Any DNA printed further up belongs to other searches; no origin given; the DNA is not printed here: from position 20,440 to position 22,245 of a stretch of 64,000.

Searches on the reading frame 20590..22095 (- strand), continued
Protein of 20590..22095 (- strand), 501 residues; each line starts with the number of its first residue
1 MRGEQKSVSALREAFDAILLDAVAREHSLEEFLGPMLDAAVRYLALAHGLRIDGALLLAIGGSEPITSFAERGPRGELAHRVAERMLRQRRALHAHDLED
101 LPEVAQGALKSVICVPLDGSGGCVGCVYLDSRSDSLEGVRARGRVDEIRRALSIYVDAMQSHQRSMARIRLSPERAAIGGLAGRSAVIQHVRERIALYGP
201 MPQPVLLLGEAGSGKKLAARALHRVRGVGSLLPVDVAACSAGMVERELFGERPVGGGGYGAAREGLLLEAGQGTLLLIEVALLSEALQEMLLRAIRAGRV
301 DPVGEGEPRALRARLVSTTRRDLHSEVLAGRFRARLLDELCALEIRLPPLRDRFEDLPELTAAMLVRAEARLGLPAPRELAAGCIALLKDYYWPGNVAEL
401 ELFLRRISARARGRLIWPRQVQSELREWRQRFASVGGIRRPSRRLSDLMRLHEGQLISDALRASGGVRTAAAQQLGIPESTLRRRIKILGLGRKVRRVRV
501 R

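Call 16: search_solved_structures(query=window:20590-22095:-, show_alignments=3, max_evalue=1e-20)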
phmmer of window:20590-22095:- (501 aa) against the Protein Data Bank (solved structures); distinct sequences matched with E-value up to 1e-20: 33.
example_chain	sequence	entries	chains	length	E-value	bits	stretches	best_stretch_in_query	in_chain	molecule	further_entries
1ojl_A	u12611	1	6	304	2.8e-40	141.7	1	181-485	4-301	TRANSCRIPTIONAL REGULATORY PROTEIN ZRAR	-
9qq6_C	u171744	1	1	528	5.4e-33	117.7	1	163-492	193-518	Nif-specific regulatory protein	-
2c9c_A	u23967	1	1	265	6.5e-32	114.1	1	182-407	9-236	PSP OPERON TRANSCRIPTIONAL ACTIVATOR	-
5nss_F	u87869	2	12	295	2.9e-31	112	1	180-407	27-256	Psp operon transcriptional activator | Transcription activator PspF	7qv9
2vii_A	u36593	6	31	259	3e-31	111.9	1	182-407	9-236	PSP OPERON TRANSCRIPTIONAL ACTIVATOR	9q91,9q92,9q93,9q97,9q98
2bjw_A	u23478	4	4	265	3.2e-31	111.8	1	182-407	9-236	PSP OPERON TRANSCRIPTIONAL ACTIVATOR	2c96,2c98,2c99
9q90_1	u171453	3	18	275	3.7e-31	111.7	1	182-407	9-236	Psp operon transcriptional activator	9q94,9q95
2bjv_A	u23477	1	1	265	4.4e-31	111.4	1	182-407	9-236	PSP OPERON TRANSCRIPTIONAL ACTIVATOR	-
4qnm_A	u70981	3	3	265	8.3e-31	110.5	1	182-407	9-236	Psp operon transcriptional activator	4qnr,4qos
6iy8_A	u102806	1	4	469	6.3e-29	104.3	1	168-406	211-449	Positive regulator CapR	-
8p53_C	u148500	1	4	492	1.3e-27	100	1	172-494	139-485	Transcriptional regulator FleQ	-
26jl_A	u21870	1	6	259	3.2e-27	98.7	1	181-407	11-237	Flagellar regulatory protein A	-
5ep0_A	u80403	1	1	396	6.9e-27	97.6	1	173-407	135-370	Putative repressor protein luxO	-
5exx_A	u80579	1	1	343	7.5e-27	97.4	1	179-411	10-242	Transcriptional regulator FleQ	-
5ep1_A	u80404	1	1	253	1.6e-26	96.4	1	180-407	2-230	Putative repressor protein luxO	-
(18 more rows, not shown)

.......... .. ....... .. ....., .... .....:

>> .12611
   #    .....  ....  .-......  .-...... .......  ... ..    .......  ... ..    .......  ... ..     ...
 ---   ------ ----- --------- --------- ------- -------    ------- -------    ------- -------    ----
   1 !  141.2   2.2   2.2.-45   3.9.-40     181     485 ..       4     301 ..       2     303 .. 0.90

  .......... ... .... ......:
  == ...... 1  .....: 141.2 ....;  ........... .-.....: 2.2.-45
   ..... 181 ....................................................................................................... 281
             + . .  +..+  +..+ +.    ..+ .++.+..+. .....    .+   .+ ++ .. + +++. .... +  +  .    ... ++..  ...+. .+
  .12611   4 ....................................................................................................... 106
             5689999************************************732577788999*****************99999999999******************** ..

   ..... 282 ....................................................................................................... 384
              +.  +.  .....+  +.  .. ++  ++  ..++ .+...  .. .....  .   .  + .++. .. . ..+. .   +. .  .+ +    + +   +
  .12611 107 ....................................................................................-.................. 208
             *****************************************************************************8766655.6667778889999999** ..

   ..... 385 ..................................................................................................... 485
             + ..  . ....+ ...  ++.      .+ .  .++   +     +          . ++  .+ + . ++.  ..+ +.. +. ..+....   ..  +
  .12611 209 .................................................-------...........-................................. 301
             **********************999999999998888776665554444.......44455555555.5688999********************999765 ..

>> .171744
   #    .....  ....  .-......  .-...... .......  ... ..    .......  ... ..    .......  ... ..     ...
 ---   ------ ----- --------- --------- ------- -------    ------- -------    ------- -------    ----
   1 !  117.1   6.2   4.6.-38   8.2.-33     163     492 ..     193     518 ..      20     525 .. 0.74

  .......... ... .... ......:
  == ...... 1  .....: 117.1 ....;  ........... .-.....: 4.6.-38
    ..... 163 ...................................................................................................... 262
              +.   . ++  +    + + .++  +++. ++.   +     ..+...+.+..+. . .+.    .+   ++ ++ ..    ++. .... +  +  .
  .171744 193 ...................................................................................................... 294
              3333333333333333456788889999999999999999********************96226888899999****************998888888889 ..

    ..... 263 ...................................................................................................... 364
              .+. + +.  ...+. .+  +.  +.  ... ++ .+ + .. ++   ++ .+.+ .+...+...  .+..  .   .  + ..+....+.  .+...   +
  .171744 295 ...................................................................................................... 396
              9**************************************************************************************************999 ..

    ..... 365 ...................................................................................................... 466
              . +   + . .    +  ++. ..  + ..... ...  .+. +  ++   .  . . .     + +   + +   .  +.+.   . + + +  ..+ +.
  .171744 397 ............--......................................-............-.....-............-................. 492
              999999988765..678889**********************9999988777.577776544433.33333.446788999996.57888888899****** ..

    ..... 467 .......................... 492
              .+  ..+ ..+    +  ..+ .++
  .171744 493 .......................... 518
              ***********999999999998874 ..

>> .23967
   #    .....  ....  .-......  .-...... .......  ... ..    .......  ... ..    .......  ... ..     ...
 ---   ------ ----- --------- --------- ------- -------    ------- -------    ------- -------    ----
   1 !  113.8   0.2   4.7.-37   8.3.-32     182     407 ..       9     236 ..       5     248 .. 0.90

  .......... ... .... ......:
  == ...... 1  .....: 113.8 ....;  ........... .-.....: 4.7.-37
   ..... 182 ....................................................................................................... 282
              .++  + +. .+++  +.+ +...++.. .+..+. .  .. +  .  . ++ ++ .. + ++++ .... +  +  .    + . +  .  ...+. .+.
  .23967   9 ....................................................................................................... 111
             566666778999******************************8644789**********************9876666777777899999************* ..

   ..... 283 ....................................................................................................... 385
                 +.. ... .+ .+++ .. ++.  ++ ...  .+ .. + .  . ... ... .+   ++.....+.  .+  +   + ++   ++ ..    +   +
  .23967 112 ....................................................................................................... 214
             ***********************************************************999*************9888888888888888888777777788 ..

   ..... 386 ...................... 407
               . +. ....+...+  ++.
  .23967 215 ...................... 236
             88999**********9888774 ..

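Call 35: search_protein_representatives(alignment_id=A2)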
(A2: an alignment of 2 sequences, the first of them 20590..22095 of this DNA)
Query: 2 sequences, 504 profile positions. Proteins with E-value up to 0.001 (for the whole library): 152448; up to 1e-10: 107140; up to 1e-30: 34545. The best 150 are listed.
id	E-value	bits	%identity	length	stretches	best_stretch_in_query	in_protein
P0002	9.3e-284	957.9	-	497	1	1-494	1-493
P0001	9.1e-174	595.1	-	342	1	146-473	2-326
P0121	2.6e-119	415.5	-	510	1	10-496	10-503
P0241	1.0e-80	288.2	-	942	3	179-419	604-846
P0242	2.8e-79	283.4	-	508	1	10-494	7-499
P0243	1.8e-76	274.2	-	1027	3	179-408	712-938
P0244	3.7e-69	250.0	-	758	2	180-419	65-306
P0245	1.6e-66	241.4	-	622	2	175-416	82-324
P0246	2.2e-66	240.9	-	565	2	183-418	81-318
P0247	2.7e-66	240.6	-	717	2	179-420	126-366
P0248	1.7e-63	231.4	-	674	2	178-421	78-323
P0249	2.6e-63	230.7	-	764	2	178-420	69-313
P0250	4.2e-63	230.1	-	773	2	193-418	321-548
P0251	5.7e-63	229.6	-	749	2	192-406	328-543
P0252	3.4e-62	227.1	-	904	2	181-491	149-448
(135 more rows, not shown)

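Call 37: find_encoding_contigs(protein=P0242, flank=8000)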
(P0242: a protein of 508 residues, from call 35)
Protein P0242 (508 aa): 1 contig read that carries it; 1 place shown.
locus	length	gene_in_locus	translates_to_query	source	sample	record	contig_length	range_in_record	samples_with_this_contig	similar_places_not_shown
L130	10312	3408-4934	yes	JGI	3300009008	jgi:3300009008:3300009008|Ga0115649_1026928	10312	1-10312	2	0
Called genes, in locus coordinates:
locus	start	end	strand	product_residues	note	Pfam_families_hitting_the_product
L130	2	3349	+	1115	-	?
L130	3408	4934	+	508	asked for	PF01590:GAF (faint), PF13185:GAF_2 (weak), PF00158:Sigma54_activat, PF14532:Sigma54_activ_2, PF25601:AAA_lid_14, PF02954:HTH_8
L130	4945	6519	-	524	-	PF00672:HAMP, PF00512:HisKA, PF02518:HATPase_c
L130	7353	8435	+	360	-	PF07497:Rho_RNA_bind, PF00006:ATP-synt_ab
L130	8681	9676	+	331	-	-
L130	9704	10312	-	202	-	?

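Call 38: search_protein_families(library=pfam, proteins=[L130:2-3349:+, L047:3-1109:-, L047:5605-6555:+, L047:6372-6776:+], max_evalue=0.001)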
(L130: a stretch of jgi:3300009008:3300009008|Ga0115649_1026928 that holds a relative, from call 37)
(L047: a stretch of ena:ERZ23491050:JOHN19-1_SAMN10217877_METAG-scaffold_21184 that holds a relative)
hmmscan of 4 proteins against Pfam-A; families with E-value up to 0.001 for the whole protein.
L130:2-3349:+ (1115 aa): 5 families
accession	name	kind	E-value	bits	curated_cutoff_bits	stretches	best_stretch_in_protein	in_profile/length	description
PF00069.31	Pkinase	-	6.9e-38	131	31.7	1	192-428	8-254/263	Protein kinase domain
PF07714.23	PK_Tyr_Ser-Thr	-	3.6e-24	85.9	23.1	1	192-428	8-251/258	Protein tyrosine and serine/threonine kinase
PF01839.29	FG-GAP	-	8.6e-07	29.2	22.1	0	551-572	4-25/37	FG-GAP repeat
PF13517.12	FG-GAP_3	-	4.1e-06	27.7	26.9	0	653-693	20-60/61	FG-GAP-like repeat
PF01636.29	APH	-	0.00027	21.2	23.2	1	272-333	140-204/239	Phosphotransferase enzyme family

L047:3-1109:- (369 aa): 0 families

L047:5605-6555:+ (316 aa): 0 families

L047:6372-6776:+ (134 aa): 0 families

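Call 60: predict_structure(alignment_id=A4)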
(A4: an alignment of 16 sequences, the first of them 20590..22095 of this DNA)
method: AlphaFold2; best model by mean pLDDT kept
length: 501 residues; sequences in the alignment: 16
mean_pLDDT: 84.7   pTM: 0.69
mean pLDDT of the five models: 84.7, 84.4, 82.9, 80.0, 80.0
residues with pLDDT >= 90: 248; 70-90: 184; 50-70: 43; < 50: 26
segments of 3 or more residues with pLDDT < 50: 171-177, 434-441, 496-501
pLDDT, mean of each block of 10 residues (from residue 1): 65 89 87 94 89 91 68 82 86 75 68 88 88 82 88 90 72 49 84 85 92 93 88 92 92 63 88 95 96 93 87 95 91 93 91 92 91 86 95 91 93 93 92 50 65 91 91 95 93 54 36
secondary structure, 60 per line:
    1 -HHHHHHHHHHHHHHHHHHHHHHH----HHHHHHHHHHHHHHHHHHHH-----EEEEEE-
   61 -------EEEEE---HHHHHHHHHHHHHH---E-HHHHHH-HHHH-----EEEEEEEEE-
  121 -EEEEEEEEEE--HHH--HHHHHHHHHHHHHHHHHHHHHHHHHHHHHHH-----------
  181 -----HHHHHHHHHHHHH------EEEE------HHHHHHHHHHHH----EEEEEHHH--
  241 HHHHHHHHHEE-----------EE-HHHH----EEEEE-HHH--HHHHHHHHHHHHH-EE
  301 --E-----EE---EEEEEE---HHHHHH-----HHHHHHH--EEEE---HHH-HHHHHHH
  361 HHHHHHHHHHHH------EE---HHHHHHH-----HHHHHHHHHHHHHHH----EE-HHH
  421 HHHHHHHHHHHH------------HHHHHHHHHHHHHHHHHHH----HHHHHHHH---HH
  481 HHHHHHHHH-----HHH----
elements in order: H2-24 H29-48 E54-59 E68-72 H76-89 H95-100 H102-105 E111-119 E122-131 H139-169 H186-198 E205-208 H215-226 E231-235 H241-249 H266-269 E274-278 H285-297 E314-319 H323-328 H334-340 E343-346 H354-372 H384-390 H396-410 H418-432 H445-463 H468-475 H479-489

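Call 64: fold_search(model_id=the predicted structure, library=pdb)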
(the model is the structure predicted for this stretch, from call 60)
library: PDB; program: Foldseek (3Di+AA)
matches with E <= 10: 1885; with E <= 0.001: 917
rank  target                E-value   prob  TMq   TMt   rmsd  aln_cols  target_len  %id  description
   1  1ojl_D                5.9e-21  1.00  0.45  0.75  17.5       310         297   34  Crystal structure of a sigma54-activator suggests the mechanism for the conformational switch necessary for sigma54 bi (released 2005-05-19)
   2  1ojl_E                5.5e-20  1.00  0.43  0.73  16.2       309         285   34  Crystal structure of a sigma54-activator suggests the mechanism for the conformational switch necessary for sigma54 bi (released 2005-05-19)
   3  5m7o_B                5.5e-20  1.00  0.45  0.51  19.7       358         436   24  Crystal structure of NtrX from Brucella abortus processed with the CrystalDirect automated mounting and cryo-cooling t (released 2017-01-25)
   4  6iy8_B                1.4e-19  1.00  0.44  0.47  29.8       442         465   24  DmpR-phenol complex of Pseudomonas putida (released 2020-06-10)
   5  1ny5_A                1.5e-19  1.00  0.45  0.58  12.3       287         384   27  Crystal structure of sigm54 activator (AAA+ ATPase) in the inactive state (released 2003-11-11)
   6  5m7p_B                1.6e-19  1.00  0.44  0.50  20.0       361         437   24  Crystal structure of NtrX from Brucella abortus in complex with ADP processed with the CrystalDirect automated mountin (released 2017-01-25)
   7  5m7p_A                1.8e-19  1.00  0.45  0.51  15.3       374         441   23  Crystal structure of NtrX from Brucella abortus in complex with ADP processed with the CrystalDirect automated mountin (released 2017-01-25)
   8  1ojl_A                2.9e-19  1.00  0.44  0.73  12.1       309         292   35  Crystal structure of a sigma54-activator suggests the mechanism for the conformational switch necessary for sigma54 bi (released 2005-05-19)
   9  5m7o_A                3.6e-19  1.00  0.44  0.49  17.4       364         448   24  Crystal structure of NtrX from Brucella abortus processed with the CrystalDirect automated mounting and cryo-cooling t (released 2017-01-25)
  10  6jdi                  7.1e-19  1.00  0.44  0.85   2.6       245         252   30  Central domain of FleQ H287N mutant in complex with ATPgS and Mg (released 2019-11-27)
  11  6iy8_A                7.5e-19  1.00  0.44  0.47  29.4       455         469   23  DmpR-phenol complex of Pseudomonas putida (released 2020-06-10)
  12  5m7n_B                8.3e-19  1.00  0.43  0.50  20.4       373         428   24  Crystal structure of NtrX from Brucella abortus in complex with ATP processed with the CrystalDirect automated mountin (released 2017-01-25)
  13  5m7n_A                1.2e-18  1.00  0.45  0.51  16.8       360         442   24  Crystal structure of NtrX from Brucella abortus in complex with ATP processed with the CrystalDirect automated mountin (released 2017-01-25)
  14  2c99                  1.3e-18  1.00  0.41  0.81   2.9       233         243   34  Structural basis of the nucleotide driven conformational changes in the AAA domain of transcription activator PspF (released 2006-02-01)
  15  2c9c                  1.4e-18  1.00  0.41  0.82   2.7       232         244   34  Structural basis of the nucleotide driven conformational changes in the AAA domain of transcription activator PspF (released 2006-02-01)
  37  2bjv                  3.6e-17  1.00  0.40  0.80   3.0       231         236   34  Crystal Structure of PspF(1-275) R168A mutant (released 2005-03-31)
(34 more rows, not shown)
